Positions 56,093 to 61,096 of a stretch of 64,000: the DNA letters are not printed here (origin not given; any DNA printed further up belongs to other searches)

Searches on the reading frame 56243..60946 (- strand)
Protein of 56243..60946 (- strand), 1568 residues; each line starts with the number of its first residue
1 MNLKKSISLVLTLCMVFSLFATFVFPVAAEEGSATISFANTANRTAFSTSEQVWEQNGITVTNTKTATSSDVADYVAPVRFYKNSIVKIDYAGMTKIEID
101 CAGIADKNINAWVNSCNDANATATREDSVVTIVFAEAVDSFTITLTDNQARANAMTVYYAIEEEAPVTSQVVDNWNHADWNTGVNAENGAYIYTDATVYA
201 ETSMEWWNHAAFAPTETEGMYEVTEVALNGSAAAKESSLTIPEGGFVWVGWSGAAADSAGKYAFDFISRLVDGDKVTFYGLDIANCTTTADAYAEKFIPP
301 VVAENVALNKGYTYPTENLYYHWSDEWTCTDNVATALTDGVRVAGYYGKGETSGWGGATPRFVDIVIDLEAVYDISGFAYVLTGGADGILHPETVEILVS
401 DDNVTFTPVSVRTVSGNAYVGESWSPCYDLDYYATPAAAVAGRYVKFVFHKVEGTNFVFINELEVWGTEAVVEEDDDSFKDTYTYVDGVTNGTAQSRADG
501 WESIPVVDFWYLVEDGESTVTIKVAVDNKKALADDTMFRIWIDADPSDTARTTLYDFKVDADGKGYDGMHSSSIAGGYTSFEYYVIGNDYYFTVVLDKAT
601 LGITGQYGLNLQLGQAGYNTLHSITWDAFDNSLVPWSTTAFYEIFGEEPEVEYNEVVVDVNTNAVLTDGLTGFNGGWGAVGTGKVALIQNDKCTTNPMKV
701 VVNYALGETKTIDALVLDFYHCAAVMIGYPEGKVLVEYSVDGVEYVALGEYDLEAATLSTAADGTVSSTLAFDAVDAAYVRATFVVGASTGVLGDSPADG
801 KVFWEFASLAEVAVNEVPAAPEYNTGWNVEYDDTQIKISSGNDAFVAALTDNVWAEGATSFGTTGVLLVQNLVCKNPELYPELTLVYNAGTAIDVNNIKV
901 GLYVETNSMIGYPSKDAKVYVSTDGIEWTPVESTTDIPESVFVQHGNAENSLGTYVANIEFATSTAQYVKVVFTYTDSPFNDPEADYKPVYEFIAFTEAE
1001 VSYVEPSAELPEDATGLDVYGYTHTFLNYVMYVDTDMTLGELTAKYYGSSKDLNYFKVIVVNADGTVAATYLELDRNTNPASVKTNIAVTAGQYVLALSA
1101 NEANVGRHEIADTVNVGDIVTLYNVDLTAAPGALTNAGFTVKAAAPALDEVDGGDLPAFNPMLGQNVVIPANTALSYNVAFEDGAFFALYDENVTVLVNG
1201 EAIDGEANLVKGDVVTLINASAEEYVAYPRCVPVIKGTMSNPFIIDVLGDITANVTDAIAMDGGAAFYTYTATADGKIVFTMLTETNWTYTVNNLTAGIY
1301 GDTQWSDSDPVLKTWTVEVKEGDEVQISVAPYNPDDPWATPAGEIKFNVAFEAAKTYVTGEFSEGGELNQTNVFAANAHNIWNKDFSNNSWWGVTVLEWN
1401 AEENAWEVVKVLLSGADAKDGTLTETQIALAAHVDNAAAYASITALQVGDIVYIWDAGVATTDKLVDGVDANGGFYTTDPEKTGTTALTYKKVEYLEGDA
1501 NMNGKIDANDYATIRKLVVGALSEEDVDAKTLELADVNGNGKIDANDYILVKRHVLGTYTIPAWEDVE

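Call 43: search_protein_families(library=pfam, proteins=[window:56243-60946:-], max_evalue=0.001)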
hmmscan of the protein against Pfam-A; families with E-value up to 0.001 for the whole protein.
window:56243-60946:- (1568 aa): 3 families
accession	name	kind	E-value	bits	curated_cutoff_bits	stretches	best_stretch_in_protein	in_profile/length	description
PF00754.31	F5_F8_type_C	-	4.4e-14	53.1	28.2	2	333-462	13-126/127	F5/8 type C domain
PF00404.24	Dockerin_1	-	3.3e-09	37.2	22.9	1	1498-1556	2-57/57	Dockerin type I domain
PF22633.2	F5_F8_type_C_2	-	0.00031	21.7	27.8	0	902-969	37-89/91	NedA-like, galactose-binding domain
